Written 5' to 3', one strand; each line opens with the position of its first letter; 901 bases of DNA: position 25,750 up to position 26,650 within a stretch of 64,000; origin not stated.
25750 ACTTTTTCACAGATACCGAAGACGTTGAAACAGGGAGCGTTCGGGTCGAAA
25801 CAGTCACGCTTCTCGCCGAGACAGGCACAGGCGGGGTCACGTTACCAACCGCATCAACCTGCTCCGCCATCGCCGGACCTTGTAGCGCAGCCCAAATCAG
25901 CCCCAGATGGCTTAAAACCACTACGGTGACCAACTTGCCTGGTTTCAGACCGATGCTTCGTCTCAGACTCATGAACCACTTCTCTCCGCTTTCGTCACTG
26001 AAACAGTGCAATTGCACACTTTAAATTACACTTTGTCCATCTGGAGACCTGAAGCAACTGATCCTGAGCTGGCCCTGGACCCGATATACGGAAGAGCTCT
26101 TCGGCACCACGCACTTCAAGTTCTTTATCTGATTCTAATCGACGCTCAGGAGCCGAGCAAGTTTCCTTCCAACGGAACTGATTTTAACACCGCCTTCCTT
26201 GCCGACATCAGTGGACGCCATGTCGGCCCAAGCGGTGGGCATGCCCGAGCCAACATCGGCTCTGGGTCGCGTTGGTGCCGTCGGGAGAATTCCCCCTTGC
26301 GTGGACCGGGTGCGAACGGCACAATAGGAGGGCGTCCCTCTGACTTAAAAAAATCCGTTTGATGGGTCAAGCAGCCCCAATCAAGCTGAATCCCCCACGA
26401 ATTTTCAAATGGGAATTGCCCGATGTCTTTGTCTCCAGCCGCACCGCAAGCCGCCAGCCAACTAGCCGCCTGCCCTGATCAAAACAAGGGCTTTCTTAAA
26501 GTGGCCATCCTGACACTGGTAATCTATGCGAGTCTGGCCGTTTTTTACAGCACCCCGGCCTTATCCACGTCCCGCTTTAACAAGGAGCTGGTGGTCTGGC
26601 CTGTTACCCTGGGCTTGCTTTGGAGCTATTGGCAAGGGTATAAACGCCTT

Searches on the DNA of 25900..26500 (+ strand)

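Call 4: search_rna_families(source=window, start=25900, end=26500, threshold=evalue, max_evalue=10, show_alignments=3)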
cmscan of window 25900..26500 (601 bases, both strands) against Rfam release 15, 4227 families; matches with E-value up to 10: 3.
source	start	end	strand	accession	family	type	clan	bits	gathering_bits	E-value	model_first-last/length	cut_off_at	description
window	26161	26188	-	RF01326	CRISPR-DR13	Gene; CRISPR;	-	16.8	37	8.7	1-30/30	no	CRISPR RNA direct repeat element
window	26255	26325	+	RF03930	mir-1909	Gene; miRNA;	-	14.9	80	5.4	1-72/72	no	mir-1909 microRNA precursor family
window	25964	26055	+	RF01506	Afu_294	Gene; snRNA; snoRNA; CD-box;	-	14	43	4.6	1-83/83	no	A. fumigatus snoRNA Afu_294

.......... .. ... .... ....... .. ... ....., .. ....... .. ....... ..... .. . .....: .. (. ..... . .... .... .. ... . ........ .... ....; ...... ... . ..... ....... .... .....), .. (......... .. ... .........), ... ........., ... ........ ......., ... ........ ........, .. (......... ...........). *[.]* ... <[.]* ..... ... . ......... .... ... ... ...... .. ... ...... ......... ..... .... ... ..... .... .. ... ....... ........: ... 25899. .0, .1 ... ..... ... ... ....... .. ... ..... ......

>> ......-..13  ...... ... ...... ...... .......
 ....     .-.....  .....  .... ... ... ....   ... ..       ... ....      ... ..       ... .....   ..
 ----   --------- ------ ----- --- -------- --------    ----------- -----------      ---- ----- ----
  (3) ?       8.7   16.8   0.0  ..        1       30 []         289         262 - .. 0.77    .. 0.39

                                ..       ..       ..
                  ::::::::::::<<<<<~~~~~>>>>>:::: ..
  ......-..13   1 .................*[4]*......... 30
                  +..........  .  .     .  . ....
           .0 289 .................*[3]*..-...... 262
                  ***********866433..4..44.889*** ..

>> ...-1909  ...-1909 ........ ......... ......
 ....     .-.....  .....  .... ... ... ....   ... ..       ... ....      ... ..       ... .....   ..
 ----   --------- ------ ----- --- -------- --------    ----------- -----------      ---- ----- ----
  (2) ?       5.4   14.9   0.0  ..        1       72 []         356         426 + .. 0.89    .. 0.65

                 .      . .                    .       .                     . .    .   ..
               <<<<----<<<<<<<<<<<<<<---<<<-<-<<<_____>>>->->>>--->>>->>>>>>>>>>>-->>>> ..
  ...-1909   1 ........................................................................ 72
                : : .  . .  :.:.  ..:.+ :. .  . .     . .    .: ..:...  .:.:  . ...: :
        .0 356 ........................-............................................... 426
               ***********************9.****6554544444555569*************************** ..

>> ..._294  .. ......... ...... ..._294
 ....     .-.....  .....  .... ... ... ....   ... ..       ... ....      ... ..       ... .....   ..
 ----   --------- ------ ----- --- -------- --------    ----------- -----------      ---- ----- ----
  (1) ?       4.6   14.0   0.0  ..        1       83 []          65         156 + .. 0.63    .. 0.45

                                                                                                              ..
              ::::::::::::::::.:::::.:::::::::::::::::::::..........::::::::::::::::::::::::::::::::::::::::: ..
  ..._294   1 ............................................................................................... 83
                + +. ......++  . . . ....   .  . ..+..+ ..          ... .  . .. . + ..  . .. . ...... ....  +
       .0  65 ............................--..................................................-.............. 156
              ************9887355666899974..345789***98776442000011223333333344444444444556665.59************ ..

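Call 51: search_dna_similar(query=window:26030-26360:+, collection=phages, mode=distant, max_evalue=0.01)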
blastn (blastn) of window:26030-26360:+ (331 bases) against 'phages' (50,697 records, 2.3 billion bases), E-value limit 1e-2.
No match.

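Call 52: search_dna_similar(query=window:26030-26360:+, collection=plasmids, mode=distant, max_evalue=0.01)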
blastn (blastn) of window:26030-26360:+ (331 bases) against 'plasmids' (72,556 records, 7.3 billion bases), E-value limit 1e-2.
No match.

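Call 54: build_rna_model(alignment_id=A2, structure=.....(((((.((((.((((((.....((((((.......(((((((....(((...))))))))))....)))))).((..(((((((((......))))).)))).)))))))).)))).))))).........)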
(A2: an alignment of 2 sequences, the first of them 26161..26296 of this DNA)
Model R1 built from alignment A2 (2 sequences, 136 columns); structure: as given.
model positions 136; base pairs 42; branch points 1; effective number of sequences 0.66; information 0.591 bits per position. Calibrated on 0.2 Mb of random sequence (short: E-values are rough).
structure used (alignment columns):
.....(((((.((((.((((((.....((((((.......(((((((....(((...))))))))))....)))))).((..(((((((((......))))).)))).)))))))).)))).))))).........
